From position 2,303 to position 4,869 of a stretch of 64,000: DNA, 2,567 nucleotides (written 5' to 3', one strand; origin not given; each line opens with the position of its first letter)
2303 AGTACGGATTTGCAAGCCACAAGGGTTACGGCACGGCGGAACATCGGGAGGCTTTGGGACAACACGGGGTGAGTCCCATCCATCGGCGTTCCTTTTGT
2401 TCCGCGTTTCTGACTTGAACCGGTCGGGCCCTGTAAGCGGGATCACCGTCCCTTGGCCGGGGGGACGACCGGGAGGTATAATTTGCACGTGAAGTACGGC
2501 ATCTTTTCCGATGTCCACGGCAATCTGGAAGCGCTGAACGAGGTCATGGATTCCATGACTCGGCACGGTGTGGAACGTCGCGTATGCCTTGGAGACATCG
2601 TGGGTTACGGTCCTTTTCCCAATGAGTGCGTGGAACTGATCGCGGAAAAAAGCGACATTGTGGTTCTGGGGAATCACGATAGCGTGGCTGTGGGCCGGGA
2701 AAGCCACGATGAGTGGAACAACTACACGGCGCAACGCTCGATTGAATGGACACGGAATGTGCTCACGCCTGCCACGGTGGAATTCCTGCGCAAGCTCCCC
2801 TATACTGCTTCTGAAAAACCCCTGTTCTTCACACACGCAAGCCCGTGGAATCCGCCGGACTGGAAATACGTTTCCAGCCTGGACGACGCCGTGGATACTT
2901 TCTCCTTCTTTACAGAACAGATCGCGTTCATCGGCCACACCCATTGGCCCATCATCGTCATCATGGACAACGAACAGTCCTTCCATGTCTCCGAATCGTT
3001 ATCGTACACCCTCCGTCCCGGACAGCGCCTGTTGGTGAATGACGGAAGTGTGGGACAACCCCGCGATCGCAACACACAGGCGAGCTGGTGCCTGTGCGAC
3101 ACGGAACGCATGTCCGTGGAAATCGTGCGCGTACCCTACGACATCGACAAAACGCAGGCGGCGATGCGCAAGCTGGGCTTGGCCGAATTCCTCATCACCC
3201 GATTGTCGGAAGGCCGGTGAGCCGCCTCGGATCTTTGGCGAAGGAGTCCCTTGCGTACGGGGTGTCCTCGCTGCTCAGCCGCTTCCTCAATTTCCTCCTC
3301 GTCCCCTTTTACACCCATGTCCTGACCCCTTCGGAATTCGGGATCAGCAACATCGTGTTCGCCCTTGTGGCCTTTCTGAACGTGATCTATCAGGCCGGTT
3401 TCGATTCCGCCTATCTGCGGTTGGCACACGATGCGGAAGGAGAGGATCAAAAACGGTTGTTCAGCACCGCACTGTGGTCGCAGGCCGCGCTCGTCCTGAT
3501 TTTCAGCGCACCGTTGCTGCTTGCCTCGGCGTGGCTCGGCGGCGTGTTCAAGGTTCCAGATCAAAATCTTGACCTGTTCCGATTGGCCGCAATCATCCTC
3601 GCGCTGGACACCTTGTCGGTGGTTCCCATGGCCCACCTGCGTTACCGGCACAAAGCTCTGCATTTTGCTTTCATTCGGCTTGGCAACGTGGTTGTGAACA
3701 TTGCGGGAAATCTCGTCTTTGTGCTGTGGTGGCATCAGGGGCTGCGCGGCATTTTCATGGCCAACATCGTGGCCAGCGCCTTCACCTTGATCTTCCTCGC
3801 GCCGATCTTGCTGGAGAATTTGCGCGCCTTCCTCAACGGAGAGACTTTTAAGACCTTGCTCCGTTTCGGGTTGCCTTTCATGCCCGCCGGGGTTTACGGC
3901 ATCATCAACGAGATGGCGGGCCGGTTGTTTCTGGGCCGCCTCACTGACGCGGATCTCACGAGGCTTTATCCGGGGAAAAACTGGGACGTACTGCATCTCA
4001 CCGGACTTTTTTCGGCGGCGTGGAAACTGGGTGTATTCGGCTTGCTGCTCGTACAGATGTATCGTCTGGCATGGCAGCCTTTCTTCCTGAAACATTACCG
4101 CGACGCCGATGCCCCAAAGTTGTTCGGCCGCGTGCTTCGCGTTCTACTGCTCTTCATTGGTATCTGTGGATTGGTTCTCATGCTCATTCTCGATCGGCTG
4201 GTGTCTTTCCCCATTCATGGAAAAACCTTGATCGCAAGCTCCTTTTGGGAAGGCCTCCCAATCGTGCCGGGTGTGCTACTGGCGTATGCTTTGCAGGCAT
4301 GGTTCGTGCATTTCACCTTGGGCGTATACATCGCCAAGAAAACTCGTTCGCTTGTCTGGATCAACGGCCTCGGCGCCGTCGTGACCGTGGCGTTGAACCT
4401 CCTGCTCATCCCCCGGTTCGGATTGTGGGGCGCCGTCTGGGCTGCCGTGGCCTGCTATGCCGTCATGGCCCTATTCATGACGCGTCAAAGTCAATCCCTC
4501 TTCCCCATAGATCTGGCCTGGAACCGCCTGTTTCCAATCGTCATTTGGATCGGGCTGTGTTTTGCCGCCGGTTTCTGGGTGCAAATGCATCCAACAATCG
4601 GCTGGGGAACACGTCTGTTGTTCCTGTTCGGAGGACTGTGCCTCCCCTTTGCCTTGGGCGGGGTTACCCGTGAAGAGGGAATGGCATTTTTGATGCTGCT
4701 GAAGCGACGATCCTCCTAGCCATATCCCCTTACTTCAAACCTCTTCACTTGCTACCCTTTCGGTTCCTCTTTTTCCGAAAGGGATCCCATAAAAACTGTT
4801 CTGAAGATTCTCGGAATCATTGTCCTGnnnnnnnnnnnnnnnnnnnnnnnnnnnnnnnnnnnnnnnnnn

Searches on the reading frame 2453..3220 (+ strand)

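Call 27: search_protein_families(library=pfam, proteins=[window:2453-3220:+], max_evalue=0.00001)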
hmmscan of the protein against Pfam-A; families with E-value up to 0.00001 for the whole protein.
window:2453-3220:+ (255 aa): 2 families
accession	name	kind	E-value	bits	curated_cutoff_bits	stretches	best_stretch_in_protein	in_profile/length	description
PF12850.12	Metallophos_2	-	8.1e-18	65.3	27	1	14-219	2-153/154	Calcineurin-like phosphoesterase superfamily domain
PF00149.33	Metallophos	-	1.6e-13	52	21.5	1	15-165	3-190/191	Calcineurin-like phosphoesterase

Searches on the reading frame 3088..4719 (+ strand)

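Call 27: search_protein_families(library=pfam, proteins=[window:3088-4719:+], max_evalue=0.00001)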
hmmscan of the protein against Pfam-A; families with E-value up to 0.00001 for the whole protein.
window:3088-4719:+ (543 aa): 2 families
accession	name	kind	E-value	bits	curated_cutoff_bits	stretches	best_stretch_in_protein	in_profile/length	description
PF13440.11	Polysacc_synt_3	-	6.6e-18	65.4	23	1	78-288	5-208/293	Polysaccharide biosynthesis protein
PF01943.22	Polysacc_synt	-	6.9e-18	65.5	28.2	1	51-333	2-270/274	Polysaccharide biosynthesis protein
